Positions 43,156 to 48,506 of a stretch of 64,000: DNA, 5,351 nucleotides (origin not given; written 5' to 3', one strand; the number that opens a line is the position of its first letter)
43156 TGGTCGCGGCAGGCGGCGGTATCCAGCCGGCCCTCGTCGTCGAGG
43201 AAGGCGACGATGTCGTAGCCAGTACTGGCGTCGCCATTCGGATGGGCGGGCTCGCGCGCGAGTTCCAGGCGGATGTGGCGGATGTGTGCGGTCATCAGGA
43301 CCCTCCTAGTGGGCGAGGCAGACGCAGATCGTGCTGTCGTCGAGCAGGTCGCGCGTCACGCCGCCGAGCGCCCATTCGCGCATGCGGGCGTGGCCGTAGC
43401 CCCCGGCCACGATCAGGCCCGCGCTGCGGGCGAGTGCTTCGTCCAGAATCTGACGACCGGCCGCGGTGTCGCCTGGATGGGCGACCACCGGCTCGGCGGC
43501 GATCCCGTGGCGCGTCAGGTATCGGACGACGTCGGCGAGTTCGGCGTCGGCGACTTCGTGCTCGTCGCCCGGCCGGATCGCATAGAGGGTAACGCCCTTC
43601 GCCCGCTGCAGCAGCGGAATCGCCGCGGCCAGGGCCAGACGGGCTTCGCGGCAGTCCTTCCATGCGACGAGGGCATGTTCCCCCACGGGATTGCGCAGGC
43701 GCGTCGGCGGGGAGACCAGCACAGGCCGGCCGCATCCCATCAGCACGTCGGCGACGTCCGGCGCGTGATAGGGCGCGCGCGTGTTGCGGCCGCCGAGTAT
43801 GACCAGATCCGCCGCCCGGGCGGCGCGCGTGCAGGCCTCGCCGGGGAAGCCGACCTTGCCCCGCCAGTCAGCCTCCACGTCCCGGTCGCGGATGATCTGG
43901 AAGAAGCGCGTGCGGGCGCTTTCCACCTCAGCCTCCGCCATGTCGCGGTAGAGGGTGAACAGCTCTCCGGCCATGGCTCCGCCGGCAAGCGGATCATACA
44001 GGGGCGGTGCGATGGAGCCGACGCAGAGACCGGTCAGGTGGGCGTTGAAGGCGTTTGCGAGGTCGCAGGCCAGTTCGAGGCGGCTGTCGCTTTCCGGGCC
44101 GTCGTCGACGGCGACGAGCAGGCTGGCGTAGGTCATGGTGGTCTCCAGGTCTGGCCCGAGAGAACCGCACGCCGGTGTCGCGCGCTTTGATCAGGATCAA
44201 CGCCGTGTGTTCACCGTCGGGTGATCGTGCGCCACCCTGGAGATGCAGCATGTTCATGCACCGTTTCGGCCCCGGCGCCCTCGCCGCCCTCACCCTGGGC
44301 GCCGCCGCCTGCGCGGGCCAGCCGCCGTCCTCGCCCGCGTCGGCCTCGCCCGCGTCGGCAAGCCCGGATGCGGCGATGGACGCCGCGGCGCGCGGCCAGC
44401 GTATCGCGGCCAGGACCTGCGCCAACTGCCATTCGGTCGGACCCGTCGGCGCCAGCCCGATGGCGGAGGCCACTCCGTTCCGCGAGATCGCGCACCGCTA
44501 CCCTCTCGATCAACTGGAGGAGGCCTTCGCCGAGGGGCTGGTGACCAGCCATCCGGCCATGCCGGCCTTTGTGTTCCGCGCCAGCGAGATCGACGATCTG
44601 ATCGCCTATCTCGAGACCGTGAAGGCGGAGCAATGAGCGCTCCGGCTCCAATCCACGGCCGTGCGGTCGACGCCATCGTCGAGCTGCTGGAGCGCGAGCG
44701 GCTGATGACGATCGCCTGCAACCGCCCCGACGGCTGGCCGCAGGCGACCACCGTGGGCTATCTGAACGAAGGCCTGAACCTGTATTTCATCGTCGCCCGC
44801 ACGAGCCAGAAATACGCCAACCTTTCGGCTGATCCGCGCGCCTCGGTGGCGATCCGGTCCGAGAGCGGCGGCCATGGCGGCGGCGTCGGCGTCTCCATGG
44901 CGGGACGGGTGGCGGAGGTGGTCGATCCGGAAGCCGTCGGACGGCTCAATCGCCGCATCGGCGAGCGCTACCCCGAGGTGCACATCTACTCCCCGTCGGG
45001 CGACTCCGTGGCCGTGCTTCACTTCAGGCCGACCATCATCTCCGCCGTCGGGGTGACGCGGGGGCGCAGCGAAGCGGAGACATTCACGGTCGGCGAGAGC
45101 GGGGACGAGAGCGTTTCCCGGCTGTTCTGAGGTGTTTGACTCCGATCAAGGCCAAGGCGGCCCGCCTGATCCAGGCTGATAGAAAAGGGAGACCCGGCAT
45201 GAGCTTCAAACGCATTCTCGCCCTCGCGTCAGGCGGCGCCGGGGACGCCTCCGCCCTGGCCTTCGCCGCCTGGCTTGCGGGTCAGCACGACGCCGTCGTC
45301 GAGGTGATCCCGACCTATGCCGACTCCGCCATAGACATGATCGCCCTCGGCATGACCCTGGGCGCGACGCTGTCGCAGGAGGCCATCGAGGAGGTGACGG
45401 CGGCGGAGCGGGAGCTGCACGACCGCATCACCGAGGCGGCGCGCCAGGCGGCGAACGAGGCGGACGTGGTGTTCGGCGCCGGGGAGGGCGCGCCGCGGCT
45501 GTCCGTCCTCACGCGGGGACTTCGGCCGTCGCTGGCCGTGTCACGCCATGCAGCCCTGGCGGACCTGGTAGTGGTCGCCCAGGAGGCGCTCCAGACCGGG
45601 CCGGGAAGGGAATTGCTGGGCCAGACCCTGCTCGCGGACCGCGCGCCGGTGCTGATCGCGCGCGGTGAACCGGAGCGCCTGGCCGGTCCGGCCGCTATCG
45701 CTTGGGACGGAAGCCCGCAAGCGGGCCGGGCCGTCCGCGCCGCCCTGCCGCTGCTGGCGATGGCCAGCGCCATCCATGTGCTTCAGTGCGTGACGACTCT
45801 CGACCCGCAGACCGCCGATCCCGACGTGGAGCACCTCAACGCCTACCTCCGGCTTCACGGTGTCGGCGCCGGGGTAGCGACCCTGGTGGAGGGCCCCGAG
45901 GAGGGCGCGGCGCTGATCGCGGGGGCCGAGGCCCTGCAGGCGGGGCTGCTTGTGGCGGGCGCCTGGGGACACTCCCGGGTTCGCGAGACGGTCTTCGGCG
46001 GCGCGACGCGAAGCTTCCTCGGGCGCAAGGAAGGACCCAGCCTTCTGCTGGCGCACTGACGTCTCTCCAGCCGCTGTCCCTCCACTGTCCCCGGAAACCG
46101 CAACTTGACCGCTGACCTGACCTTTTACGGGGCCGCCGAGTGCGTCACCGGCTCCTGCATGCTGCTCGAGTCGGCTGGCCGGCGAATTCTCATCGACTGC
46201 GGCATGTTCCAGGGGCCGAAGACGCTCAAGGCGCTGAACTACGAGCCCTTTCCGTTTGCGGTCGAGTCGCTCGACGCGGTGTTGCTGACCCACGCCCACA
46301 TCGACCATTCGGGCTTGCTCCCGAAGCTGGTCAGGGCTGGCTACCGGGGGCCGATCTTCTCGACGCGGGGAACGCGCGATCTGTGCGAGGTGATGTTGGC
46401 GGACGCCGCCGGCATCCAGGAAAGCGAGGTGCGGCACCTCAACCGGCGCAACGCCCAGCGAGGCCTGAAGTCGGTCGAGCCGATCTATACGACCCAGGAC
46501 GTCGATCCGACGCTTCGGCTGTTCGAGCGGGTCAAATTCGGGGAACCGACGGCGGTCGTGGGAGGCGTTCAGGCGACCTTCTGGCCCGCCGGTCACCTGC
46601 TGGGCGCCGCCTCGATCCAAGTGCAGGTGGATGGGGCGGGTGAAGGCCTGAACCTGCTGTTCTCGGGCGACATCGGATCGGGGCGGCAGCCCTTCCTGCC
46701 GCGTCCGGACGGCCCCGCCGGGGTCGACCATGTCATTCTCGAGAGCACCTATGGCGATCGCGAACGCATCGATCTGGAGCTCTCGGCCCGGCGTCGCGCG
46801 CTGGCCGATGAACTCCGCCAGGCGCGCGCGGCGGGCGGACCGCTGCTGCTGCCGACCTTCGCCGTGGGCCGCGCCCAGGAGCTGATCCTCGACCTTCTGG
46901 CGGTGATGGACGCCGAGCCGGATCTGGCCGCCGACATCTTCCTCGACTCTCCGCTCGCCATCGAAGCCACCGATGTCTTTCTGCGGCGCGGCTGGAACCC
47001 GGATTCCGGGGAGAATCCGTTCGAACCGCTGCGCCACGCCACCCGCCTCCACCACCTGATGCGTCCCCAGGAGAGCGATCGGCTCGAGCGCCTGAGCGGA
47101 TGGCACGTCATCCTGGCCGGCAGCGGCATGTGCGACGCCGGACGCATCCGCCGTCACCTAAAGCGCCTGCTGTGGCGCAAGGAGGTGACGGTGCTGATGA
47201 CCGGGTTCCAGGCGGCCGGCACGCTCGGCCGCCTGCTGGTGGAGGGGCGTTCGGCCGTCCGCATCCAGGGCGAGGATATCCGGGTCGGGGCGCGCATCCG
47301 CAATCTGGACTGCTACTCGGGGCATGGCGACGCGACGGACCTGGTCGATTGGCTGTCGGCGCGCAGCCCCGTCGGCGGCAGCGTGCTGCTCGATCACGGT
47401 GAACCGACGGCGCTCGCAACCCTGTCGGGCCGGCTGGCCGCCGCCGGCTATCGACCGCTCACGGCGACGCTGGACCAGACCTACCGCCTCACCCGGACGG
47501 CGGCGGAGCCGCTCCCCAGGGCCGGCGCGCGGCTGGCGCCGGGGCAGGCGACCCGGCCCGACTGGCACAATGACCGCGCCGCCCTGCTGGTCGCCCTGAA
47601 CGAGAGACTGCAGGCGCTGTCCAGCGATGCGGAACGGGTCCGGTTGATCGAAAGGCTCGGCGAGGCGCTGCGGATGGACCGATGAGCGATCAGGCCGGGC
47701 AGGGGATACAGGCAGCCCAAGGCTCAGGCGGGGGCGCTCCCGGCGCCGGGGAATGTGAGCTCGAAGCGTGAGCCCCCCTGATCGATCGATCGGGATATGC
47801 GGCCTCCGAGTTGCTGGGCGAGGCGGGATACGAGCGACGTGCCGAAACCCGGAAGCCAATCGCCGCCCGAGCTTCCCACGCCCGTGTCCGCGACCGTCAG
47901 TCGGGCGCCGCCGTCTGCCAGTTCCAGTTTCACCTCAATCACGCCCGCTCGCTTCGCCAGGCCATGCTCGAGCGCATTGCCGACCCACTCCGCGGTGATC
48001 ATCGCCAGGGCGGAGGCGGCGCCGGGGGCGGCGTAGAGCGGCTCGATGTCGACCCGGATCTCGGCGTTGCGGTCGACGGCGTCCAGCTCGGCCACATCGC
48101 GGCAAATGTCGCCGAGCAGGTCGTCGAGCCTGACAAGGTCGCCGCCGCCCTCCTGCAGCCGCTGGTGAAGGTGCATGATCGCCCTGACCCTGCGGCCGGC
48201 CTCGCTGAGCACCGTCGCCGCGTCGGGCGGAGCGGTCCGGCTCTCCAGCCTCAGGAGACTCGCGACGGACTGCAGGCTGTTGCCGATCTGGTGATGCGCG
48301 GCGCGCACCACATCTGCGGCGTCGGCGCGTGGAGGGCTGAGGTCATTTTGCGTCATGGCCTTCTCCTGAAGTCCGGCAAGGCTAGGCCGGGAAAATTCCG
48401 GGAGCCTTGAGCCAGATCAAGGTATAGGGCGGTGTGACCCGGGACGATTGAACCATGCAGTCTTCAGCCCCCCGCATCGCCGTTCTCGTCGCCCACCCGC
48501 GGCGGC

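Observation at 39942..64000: A 24-kb self-contained hypoxia island: fixK-fixL-fixJ plus 12 FixK boxes and a DosR-like dormancy cargo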

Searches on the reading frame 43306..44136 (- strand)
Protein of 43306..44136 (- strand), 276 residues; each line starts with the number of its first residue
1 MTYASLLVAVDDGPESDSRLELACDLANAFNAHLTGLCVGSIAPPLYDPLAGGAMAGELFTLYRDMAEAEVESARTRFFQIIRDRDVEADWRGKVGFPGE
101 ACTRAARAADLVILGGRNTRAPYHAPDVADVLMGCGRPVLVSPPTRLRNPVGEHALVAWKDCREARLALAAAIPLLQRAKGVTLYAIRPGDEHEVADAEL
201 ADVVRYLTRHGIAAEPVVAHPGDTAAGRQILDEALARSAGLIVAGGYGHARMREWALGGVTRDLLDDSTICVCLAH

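Call 7: search_protein_families(library=pfam, proteins=[window:43306-44136:-], max_evalue=0.001)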
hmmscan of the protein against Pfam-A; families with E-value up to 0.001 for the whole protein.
window:43306-44136:- (276 aa): 1 family
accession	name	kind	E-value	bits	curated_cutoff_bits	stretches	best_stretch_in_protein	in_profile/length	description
PF00582.32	Usp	-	8.4e-12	46.3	24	1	3-120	2-115/141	Universal stress protein family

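Call 48: search_solved_structures(query=window:43306-44136:-, max_evalue=0.001)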
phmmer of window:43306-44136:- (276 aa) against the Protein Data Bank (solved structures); distinct sequences matched with E-value up to 0.001: 1.
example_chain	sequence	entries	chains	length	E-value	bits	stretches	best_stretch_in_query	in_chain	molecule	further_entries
3ab7_A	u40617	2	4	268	0.00097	21.8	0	6-225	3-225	Putative uncharacterized protein TTHA0350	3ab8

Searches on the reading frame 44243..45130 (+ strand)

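Call 7: search_protein_families(library=pfam, proteins=[window:44243-45130:+], max_evalue=0.001)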
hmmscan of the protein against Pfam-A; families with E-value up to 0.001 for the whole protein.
window:44243-45130:+ (295 aa): 2 families
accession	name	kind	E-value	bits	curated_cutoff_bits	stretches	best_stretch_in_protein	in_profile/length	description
PF01243.27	PNPOx_N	-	1.3e-18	67.9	28.1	1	143-266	3-116/120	Pyridoxamine 5'-phosphate oxidase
PF12900.13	Pyridox_ox_2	-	9.7e-05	22.8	27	1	143-249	3-116/140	Pyridoxamine 5'-phosphate oxidase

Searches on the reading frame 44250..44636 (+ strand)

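Call 14: search_protein_families(library=pfam, proteins=[window:44250-44636:+], max_evalue=0.1)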
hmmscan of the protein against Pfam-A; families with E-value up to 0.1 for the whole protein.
window:44250-44636:+ (128 aa): 3 families
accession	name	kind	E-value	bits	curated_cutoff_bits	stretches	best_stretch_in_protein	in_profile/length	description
PF00034.26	Cytochrom_C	-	4.5e-09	37.9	21.3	1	46-124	1-89/90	Cytochrome c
PF13442.11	Cytochrome_CBB3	-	7.7e-08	33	27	1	45-121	2-68/68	Cytochrome C oxidase, cbb3-type, subunit III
PF19792.4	DUF6276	-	0.028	15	27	1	43-123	18-93/128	Family of unknown function (DUF6276)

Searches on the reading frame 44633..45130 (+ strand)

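Call 14: search_protein_families(library=pfam, proteins=[window:44633-45130:+], max_evalue=0.1)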
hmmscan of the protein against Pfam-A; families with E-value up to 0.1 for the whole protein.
window:44633-45130:+ (165 aa): 4 families
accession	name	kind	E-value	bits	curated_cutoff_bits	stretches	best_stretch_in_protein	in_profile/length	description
PF01243.27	PNPOx_N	-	3e-19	70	28.1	1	13-136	3-116/120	Pyridoxamine 5'-phosphate oxidase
PF12900.13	Pyridox_ox_2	-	2.2e-05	24.9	27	1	13-119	3-116/140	Pyridoxamine 5'-phosphate oxidase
PF13883.13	CREG_beta-barrel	-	0.059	13.8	27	0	47-136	51-148/167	CREG, beta-barrel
PF04075.20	F420H2_quin_red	-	0.065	13.8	22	1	31-78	33-85/130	F420H(2)-dependent quinone reductase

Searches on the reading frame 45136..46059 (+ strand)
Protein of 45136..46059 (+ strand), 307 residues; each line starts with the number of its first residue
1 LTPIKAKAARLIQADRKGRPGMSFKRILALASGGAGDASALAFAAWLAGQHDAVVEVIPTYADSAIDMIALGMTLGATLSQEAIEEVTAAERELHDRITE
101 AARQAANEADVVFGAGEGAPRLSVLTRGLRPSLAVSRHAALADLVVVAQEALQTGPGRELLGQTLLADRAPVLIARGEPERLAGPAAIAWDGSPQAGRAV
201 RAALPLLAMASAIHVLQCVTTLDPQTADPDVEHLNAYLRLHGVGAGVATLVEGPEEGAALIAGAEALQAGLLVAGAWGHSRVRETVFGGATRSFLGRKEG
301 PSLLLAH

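Call 7: search_protein_families(library=pfam, proteins=[window:45136-46059:+], max_evalue=0.001)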
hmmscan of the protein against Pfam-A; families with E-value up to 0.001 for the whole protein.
window:45136-46059:+ (307 aa): 1 family
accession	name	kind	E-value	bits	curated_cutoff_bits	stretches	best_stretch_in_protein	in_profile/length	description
PF00582.32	Usp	-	1e-07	33.1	24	1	188-293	7-128/141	Universal stress protein family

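Call 14: search_protein_families(library=pfam, proteins=[window:45199-46059:+], max_evalue=0.1)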
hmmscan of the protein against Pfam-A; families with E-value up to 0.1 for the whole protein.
window:45199-46059:+ (286 aa): 1 family
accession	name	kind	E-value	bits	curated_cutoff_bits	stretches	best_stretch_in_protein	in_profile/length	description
PF00582.32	Usp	-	6.5e-08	33.7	24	2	167-272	7-128/141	Universal stress protein family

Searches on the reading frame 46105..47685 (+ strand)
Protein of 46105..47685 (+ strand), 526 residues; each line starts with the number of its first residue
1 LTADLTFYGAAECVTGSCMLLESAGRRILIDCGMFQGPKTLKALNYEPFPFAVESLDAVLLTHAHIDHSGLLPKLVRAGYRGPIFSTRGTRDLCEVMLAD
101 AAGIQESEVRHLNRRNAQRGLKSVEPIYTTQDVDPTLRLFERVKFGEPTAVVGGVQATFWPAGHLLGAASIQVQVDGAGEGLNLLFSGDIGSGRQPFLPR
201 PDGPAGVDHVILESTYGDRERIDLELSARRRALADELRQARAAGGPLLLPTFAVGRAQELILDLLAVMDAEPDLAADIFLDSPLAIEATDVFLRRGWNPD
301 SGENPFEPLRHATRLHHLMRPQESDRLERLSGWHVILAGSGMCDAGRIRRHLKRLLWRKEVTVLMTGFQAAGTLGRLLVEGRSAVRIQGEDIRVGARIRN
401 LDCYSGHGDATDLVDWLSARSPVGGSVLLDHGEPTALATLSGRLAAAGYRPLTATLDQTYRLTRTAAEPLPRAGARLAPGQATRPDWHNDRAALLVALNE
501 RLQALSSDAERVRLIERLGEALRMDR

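Call 7: search_protein_families(library=pfam, proteins=[window:46105-47685:+], max_evalue=0.001)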
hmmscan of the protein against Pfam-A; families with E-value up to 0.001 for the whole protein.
window:46105-47685:+ (526 aa): 5 families
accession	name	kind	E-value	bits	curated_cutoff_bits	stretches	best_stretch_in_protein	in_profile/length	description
PF10996.14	Beta-Casp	-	6e-26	91.8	27.7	1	257-377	1-119/120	Beta-Casp domain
PF00753.33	Lactamase_B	-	8.3e-13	49.1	22.7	1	14-78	4-66/196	Metallo-beta-lactamase superfamily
PF07521.17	RMMBL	-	4.4e-09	36.6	21.6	1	391-450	1-59/63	Zn-dependent metallo-hydrolase RNA specificity domain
PF12706.13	Lactamase_B_2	-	9.9e-09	35.5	27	1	26-98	1-74/200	Beta-lactamase superfamily domain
PF16661.11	Lactamase_B_6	-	1.8e-08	34.4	27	1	20-171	1-147/193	Metallo-beta-lactamase superfamily domain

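Call 46: search_protein_families(library=ncbifam, proteins=[window:46105-47685:+], max_evalue=0.001)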
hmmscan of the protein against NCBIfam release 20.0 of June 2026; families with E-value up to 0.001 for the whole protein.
window:46105-47685:+ (526 aa): 6 families
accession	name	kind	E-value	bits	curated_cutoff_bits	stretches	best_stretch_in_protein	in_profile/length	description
NF045584.1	cas14_MBL_CASP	equivalog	7.5e-88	295.4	800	1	5-445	3-425/612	type VII CRISPR-associated protein Cas14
TIGR03675.1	arCOG00543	equivalog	1.5e-67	228.3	580.2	1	5-445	177-612/631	beta-CASP ribonuclease aCPSF1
TIGR04122.1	Xnuc_lig_assoc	equivalog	8.5e-10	37.9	325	1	141-269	65-187/326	ligase-associated DNA damage response exonuclease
NF033105.1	bla_subclass_B3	equivalog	2.4e-06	27.1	240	1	17-78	24-84/257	subclass B3 metallo-beta-lactamase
NF002553.0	PRK02113.1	equivalog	5.1e-05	22.8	386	1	17-75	36-86/252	MBL fold metallo-hydrolase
NF002558.0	PRK02126.1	subfamily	0.00075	18.6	315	0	22-79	24-71/345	ribonuclease Z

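Call 74: search_dna_similar(query=window:46105-47685:+, collection=plasmids, mode=protein, max_rows=30, max_evalue=1e-50)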
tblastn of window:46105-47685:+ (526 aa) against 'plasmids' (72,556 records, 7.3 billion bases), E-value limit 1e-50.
Records with a match: 215; places in all: 219; records where one place covers at least 80% of the query: 212.
Best place of each record, by identity: <60% 215.
By first word of the organism name: Rhizobium 38; Sinorhizobium 29; Sphingobium 28; Leisingera 13; Cupriavidus 8; Variovorax 7; Ralstonia 7; Agrobacterium 5; Novosphingobium 5; Shinella 5; and 40 more.
By predicted mobility (MOB-suite, as given by PLSDB): non-mobilizable 96; conjugative 91; mobilizable 28.
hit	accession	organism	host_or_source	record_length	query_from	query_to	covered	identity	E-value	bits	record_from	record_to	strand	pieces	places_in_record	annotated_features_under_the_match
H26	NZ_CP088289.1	Bradyrhizobium septentrionale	Glycine max cv. AC Glengarry,Cell ...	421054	1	522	99%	49.3%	4e-146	471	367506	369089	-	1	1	MBL fold metallo-hydrolase | ribose-phosphate diphosphokinase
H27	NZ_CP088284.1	Bradyrhizobium septentrionale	Glycine max cv. AC Glengarry,Cell ...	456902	1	522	99%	49.3%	4e-146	471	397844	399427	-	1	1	MBL fold metallo-hydrolase | ribose-phosphate diphosphokinase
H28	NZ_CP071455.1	Rhizobium lentis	lentil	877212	2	525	100%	48.5%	2e-142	460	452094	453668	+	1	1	MBL fold metallo-hydrolase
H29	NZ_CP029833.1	Azospirillum ramasamyi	single cell,Cow dung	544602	1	515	98%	49.3%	1e-137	447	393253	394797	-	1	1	MBL fold metallo-hydrolase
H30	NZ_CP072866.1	Rhizobium sp. NLR16a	lentil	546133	2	525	100%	48.1%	2e-140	454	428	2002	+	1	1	MBL fold metallo-hydrolase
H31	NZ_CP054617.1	Azospirillum oryzae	cell culture,soil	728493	1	515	98%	48.5%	4e-134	436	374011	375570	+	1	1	MBL fold metallo-hydrolase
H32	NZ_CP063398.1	Rhizobium sp. SL42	Amphicarpaea bracteata,Whole ...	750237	5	522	98%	48.2%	2e-141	457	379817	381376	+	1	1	MBL fold metallo-hydrolase | hypothetical protein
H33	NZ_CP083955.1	Mesorhizobium sp. B2-1-1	cell culture,soil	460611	5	522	98%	47.9%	1e-142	461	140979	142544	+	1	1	MBL fold metallo-hydrolase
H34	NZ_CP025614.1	Niveispirillum cyanobacteriorum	sing cell,cyanobacterial aggregates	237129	1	522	99%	47.2%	9e-130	424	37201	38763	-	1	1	MBL fold metallo-hydrolase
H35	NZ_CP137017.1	Sinorhizobium fredii GR64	Phaseolus vulgaris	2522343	5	523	99%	47.4%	2e-134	437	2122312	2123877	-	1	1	record has no annotation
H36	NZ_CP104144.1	Rhizobium sullae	Sulla coronaria,cell culture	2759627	5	508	96%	48.8%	3e-140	454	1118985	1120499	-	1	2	record has no annotation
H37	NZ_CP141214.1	Sinorhizobium meliloti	alfalfa,Isolate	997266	5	523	99%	47.2%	5e-132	430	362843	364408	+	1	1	MBL fold metallo-hydrolase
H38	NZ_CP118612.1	Ensifer adhaerens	Pure isolate,Rhizosphere of Cyperus ...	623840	5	508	96%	48.6%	2e-135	440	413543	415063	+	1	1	MBL fold metallo-hydrolase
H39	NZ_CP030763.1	Rhizobium leguminosarum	Genomic DNA from Bacterial pure culture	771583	5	508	96%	48.6%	9e-145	467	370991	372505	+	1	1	MBL fold metallo-hydrolase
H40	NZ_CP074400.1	Agrobacterium salinitolerans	Cotton,tiaaue sample,root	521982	2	522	99%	47.0%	1e-142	461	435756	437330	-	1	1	MBL fold metallo-hydrolase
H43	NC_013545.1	Sinorhizobium meliloti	isolated from an indigenous ...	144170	5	523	99%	47.0%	7e-133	433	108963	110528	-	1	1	MBL fold metallo-hydrolase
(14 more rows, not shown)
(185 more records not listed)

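Call 75: get_annotated_region(hit=H43, flank=14000)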
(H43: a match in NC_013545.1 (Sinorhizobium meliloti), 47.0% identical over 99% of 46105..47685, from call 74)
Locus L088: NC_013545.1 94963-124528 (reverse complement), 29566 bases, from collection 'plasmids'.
description: Sinorhizobium meliloti plasmid pSmeSM11a, complete sequence
organism: Sinorhizobium meliloti (NCBI taxid 382)
taxonomy: Bacteria; Pseudomonadota; Alphaproteobacteria; Hyphomicrobiales; Rhizobiaceae; Sinorhizobium; Sinorhizobium meliloti
host: -; source: isolated from an indigenous Sinorhizobium meliloti strain nodulating alfalfa; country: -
typing (MOB-suite, as given by PLSDB): conjugative; replicon rep_cluster_546; relaxase MOBQ; mating-pair formation MPF_T
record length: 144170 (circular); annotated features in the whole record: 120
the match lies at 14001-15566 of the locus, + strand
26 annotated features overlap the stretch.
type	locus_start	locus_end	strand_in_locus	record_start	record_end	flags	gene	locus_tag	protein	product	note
CDS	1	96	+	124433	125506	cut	-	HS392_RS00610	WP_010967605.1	NAD(P)-dependent alcohol dehydrogenase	-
CDS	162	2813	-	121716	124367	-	-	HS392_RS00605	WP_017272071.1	HAD-IC family P-type ATPase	-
CDS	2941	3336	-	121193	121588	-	-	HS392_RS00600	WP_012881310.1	hypothetical protein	-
CDS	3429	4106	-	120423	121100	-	-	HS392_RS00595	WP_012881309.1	BON domain-containing protein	-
CDS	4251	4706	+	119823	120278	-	-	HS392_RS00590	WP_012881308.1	pyridoxamine 5'-phosphate oxidase family protein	-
CDS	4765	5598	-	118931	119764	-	-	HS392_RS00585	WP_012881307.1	universal stress protein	-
CDS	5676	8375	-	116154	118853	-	-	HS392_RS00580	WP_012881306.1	bifunctional acetate--CoA ligase family protein/GNAT family N-acetyltransferase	-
CDS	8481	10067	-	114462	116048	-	-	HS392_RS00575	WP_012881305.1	PAS domain S-box protein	-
CDS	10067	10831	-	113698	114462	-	-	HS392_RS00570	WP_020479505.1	helix-turn-helix domain-containing protein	GO:0006355 - regulation of DNA-templated transcription [Evidence IEA]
CDS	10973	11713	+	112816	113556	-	-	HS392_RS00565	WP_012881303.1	response regulator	GO:0000160 - phosphorelay signal transduction system [Evidence IEA]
CDS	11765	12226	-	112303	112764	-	-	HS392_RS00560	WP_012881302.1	hypothetical protein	-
CDS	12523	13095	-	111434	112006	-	-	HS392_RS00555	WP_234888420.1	DUF6448 family protein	-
CDS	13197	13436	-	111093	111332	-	-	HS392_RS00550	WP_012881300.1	hemerythrin domain-containing protein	-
CDS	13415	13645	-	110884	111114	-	-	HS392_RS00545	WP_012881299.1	hypothetical protein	-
CDS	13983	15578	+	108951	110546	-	-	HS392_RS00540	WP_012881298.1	MBL fold metallo-hydrolase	-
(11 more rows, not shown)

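Call 76: get_annotated_region(hit=H26, flank=14000)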
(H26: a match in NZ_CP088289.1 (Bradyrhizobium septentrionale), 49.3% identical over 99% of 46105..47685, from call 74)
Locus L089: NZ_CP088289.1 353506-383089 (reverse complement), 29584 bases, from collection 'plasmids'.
description: Bradyrhizobium septentrionale strain 162S2 plasmid pBs162S2a, complete sequence
organism: Bradyrhizobium septentrionale (NCBI taxid 1404411)
taxonomy: Bacteria; Pseudomonadota; Alphaproteobacteria; Hyphomicrobiales; Nitrobacteraceae; Bradyrhizobium; Bradyrhizobium septentrionale
host: -; source: Glycine max cv. AC Glengarry,Cell culture,Root nodule from soybean plant inoculated with root zone soil from ...; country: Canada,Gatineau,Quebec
typing (MOB-suite, as given by PLSDB): conjugative; replicon rep_cluster_506; relaxase MOBP; mating-pair formation MPF_T
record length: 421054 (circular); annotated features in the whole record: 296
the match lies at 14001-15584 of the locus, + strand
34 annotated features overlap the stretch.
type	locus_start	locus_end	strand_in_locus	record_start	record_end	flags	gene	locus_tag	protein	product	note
CDS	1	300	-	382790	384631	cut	-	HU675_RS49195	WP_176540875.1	heavy metal translocating P-type ATPase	-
CDS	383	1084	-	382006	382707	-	-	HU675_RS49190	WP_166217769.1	VIT family protein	-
CDS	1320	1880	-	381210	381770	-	-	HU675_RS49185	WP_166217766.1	cytochrome b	GO:0022904 - respiratory electron transport chain [Evidence IEA]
CDS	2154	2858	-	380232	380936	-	-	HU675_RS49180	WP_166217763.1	hypothetical protein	-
CDS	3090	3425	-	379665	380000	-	-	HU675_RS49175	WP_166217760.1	c-type cytochrome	-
CDS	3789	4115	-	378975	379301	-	-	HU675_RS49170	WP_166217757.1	hypothetical protein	-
CDS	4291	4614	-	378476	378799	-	-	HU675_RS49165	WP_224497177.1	hypothetical protein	-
CDS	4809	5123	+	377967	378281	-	-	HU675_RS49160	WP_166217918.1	cytochrome c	-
CDS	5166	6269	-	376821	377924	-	-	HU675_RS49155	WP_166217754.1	MlaD family protein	-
CDS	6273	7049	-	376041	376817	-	-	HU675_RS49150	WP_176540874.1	ATP-binding cassette domain-containing protein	-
CDS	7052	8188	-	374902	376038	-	-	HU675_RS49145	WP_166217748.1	MlaE family lipid ABC transporter permease subunit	-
CDS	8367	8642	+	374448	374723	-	-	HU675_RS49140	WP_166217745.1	hypothetical protein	-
CDS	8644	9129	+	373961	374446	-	-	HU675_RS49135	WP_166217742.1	phage holin family protein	-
CDS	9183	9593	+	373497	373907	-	-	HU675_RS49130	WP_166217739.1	hypothetical protein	-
CDS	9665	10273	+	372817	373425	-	-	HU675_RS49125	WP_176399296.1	hypothetical protein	-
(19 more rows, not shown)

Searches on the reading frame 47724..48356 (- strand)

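Call 7: search_protein_families(library=pfam, proteins=[window:47724-48356:-], max_evalue=0.001)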
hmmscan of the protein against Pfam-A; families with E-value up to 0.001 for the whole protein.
window:47724-48356:- (210 aa): 3 families
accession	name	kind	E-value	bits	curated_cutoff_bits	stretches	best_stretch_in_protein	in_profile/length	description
PF07568.18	HisKA_2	-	4.6e-12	46.3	22.3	1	21-90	3-74/76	Histidine kinase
PF02518.31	HATPase_c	-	1.6e-10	41.9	26.4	1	114-203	3-108/111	Histidine kinase-, DNA gyrase B-, and HSP90-like ATPase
PF13581.12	HATPase_c_2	-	8.2e-05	23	27.4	1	113-161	28-77/127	Histidine kinase-like ATPase domain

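Call 46: search_protein_families(library=ncbifam, proteins=[window:47724-48356:-], max_evalue=0.001)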
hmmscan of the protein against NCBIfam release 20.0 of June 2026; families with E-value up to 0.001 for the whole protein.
window:47724-48356:- (210 aa): 6 families
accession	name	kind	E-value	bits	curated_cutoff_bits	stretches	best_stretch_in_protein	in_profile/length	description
NF051872.1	HisKinPhyk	equivalog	1.6e-18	66.6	750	1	15-203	345-537/537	sensor histidine kinase PhyK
NF052306.1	BluLightHisKinLov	equivalog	5.7e-12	45.1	450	1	20-203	156-333/334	blue-light-activated histidine kinase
NF010077.0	PRK13559.1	subfamily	1.2e-10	40.9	361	1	14-206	171-361/364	hypothetical protein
TIGR02966.1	phoR_proteo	equivalog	5.4e-07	28.9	334.2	1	72-161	186-272/333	phosphate regulon sensor histidine kinase PhoR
NF041735.1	hist_kin_RppB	equivalog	0.00011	21.1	400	1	63-162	279-377/438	two-component system sensor histidine kinase RppB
NF046044.1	PnpS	equivalog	0.00023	20.3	400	0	78-161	248-328/390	two-component system histidine kinase PnpS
